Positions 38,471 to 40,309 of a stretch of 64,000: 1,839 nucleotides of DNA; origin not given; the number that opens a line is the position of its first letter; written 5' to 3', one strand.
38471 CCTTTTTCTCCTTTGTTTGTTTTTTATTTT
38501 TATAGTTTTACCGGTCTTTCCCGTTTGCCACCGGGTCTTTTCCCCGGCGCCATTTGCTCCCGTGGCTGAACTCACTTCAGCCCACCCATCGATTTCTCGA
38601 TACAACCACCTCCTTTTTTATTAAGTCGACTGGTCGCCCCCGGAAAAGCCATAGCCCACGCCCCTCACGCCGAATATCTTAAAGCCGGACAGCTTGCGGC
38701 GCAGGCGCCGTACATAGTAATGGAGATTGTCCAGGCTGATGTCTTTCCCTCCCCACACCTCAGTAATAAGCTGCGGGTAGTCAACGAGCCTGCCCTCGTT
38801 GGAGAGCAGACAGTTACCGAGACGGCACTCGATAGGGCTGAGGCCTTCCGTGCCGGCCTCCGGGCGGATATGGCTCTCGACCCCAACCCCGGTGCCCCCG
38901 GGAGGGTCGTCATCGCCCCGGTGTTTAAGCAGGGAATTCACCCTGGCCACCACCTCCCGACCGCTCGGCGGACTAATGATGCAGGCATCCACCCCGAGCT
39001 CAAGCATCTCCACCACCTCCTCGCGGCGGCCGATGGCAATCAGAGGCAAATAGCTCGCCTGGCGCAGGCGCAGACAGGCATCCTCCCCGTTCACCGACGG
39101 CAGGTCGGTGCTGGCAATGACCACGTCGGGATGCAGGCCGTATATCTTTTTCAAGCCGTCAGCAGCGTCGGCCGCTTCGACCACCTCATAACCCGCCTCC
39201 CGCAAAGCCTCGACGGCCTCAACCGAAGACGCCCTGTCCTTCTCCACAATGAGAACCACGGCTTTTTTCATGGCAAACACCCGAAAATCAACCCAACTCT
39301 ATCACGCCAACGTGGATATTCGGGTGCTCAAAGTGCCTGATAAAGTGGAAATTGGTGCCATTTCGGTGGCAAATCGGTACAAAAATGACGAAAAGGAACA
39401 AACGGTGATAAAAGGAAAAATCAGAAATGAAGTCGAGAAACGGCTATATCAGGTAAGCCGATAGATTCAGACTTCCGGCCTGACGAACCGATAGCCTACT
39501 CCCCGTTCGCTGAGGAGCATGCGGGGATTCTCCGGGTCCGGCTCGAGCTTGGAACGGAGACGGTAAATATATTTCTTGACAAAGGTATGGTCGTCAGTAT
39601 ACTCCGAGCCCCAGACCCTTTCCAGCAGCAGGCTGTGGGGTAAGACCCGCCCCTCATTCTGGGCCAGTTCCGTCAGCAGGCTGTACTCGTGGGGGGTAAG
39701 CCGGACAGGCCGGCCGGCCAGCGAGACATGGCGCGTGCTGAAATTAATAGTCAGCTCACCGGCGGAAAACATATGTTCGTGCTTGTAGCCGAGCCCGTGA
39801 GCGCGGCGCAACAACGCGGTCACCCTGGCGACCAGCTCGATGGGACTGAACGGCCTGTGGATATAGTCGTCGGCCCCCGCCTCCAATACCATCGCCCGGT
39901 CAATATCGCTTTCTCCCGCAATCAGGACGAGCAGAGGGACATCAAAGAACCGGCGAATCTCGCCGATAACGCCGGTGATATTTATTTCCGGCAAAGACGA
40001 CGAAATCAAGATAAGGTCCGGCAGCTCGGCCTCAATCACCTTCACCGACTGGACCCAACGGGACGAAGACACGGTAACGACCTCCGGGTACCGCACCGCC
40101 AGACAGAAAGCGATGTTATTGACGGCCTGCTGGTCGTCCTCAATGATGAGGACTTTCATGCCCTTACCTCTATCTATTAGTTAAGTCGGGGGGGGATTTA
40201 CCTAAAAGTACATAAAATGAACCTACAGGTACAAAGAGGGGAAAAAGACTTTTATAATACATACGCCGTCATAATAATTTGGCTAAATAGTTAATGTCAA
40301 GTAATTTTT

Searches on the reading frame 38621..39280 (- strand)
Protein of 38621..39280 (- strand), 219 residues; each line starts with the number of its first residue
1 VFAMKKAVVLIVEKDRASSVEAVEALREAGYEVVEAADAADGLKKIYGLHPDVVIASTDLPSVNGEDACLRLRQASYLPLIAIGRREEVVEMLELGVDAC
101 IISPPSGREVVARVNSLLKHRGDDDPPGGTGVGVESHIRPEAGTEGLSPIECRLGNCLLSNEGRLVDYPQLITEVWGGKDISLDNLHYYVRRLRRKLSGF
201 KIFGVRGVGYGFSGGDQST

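Call 3: search_protein_families(library=pfam, proteins=[window:38621-39280:-], max_evalue=1)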
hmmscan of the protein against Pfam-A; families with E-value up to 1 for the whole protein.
window:38621-39280:- (219 aa): 2 families
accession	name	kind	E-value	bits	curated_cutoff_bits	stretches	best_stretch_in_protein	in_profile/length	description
PF00072.30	Response_reg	-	5e-11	43.2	30.2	1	9-114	1-110/111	Response regulator receiver domain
PF00486.34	Trans_reg_C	-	2.1e-10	41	26.2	1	147-211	6-76/77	Transcriptional regulatory protein, C terminal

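Call 4: search_protein_families(library=ncbifam, proteins=[window:38621-39280:-], max_evalue=1)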
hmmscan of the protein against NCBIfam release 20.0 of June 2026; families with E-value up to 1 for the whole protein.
window:38621-39280:- (219 aa): 69 families (the best 25 are shown)
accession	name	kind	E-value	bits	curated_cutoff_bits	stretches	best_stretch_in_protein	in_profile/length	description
TIGR02154.1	PhoB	equivalog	9e-21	74.2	296.2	1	7-213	3-226/226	phosphate regulon transcriptional regulator PhoB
NF041733.1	resp_reg_CseB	equivalog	2.8e-20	72.7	350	1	9-212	3-226/228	two-component system response regulator CseB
NF008296.0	PRK11083.1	equivalog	1.6e-19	70.2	273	1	4-210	1-223/228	two-component system response regulator CreB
NF040689.1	MtrAB_MtrA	equivalog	8.8e-19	67.7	300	1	9-210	1-216/219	MtrAB system response regulator MtrA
NF045944.1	ResRegRpaBCyano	equivalog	2.7e-17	62.9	330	2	25-121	16-115/229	response regulator transcription factor RpaB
NF007982.1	PRK10710.1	equivalog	6.1e-16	58.7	380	1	5-201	6-211/235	envelope stress response regulator BaeR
NF007820.0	PRK10529.1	equivalog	4.5e-15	55.7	325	1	8-198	3-204/225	two-component system response regulator KdpE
NF040534.1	resp_reg_YycF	equivalog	5.2e-14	52.1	340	1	10-121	6-118/231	response regulator YycF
NF033117.2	vanR_ACDEGLN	exception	1.1e-13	51.3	350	2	10-119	2-114/226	VanR-ABDEGLN family response regulator transcription factor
NF045914.1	RespRegNblR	equivalog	1e-12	48.1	300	1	2-120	2-124/228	response regulator transcription factor NblR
TIGR01387.1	cztR_silR_copR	subfamily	1.5e-12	47.7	279.2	1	9-211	1-217/218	heavy metal response regulator transcription factor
NF008567.0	PRK11517.1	equivalog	5.5e-11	42.3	353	1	9-213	3-219/223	response regulator transcription factor HprR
NF007346.1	PRK09836.1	equivalog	8.4e-11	42.1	420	1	9-120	3-118/227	copper/silver response regulator transcription factor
NF007546.0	PRK10161.1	equivalog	2e-10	40.6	471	1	9-213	5-226/229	phosphate response regulator transcription factor PhoB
NF007928.2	PRK10643.1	equivalog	2.4e-10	40.4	330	1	9-210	3-214/216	two-component system response regulator PmrA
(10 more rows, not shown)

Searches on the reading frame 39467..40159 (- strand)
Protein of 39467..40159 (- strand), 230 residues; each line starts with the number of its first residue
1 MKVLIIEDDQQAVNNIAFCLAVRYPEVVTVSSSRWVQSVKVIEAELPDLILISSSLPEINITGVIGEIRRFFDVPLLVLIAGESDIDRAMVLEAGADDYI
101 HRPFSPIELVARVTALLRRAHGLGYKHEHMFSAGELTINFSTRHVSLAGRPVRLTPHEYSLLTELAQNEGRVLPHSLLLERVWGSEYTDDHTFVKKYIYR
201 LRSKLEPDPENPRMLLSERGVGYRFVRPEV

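Call 3: search_protein_families(library=pfam, proteins=[window:39467-40159:-], max_evalue=1)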
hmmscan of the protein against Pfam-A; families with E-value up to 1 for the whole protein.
window:39467-40159:- (230 aa): 2 families
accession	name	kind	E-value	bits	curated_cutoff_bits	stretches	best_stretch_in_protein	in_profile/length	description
PF00486.34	Trans_reg_C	-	1.5e-22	79.9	26.2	1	149-225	1-77/77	Transcriptional regulatory protein, C terminal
PF00072.30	Response_reg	-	2e-11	44.5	30.2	1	3-113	1-110/111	Response regulator receiver domain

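Call 4: search_protein_families(library=ncbifam, proteins=[window:39467-40159:-], max_evalue=1)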
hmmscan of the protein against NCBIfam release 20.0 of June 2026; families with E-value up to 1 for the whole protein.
window:39467-40159:- (230 aa): 70 families (the best 25 are shown)
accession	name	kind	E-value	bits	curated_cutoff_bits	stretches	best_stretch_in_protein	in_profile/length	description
NF040689.1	MtrAB_MtrA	equivalog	8.7e-48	162.6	300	1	3-224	1-217/219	MtrAB system response regulator MtrA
NF040534.1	resp_reg_YycF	equivalog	3.5e-42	144.2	340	1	2-225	2-227/231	response regulator YycF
NF045944.1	ResRegRpaBCyano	equivalog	2.6e-41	141.5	330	1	7-225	3-227/229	response regulator transcription factor RpaB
NF033117.2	vanR_ACDEGLN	exception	4.7e-41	140.8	350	1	3-224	1-224/226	VanR-ABDEGLN family response regulator transcription factor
TIGR02154.1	PhoB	equivalog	1.9e-39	135.3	296.2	1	2-225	4-225/226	phosphate regulon transcriptional regulator PhoB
NF007820.0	PRK10529.1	equivalog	2.2e-39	135.2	325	1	2-226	3-224/225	two-component system response regulator KdpE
NF008296.0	PRK11083.1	equivalog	3.9e-38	131.1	273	1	2-224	5-224/228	two-component system response regulator CreB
NF041733.1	resp_reg_CseB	equivalog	6.4e-37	127.1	350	1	2-226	2-227/228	two-component system response regulator CseB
NF033120.0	vanR_FM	exception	1.6e-36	126.1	460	1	2-225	5-229/231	vancomycin resistance response regulator transcription factor, VanR-F/VanR-M family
NF007982.1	PRK10710.1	equivalog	4e-33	114.9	380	1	2-225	9-227/235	envelope stress response regulator BaeR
TIGR01387.1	cztR_silR_copR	subfamily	1.8e-30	106.3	279.2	1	3-224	1-217/218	heavy metal response regulator transcription factor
NF041209.1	resp_regPieR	equivalog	2e-30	106.1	450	1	1-226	1-228/231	two component system response regulator PieR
NF007005.1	PRK09468.1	equivalog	2.7e-29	102.3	331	1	2-227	5-233/237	osmolarity response regulator transcription factor OmpR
NF045991.1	RespRegCtrARhodob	equivalog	3.7e-29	102.1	350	1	1-208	1-204/224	response regulator transcription factor CtrA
NF007546.0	PRK10161.1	equivalog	8.8e-29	100.7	471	1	2-226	4-226/229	phosphate response regulator transcription factor PhoB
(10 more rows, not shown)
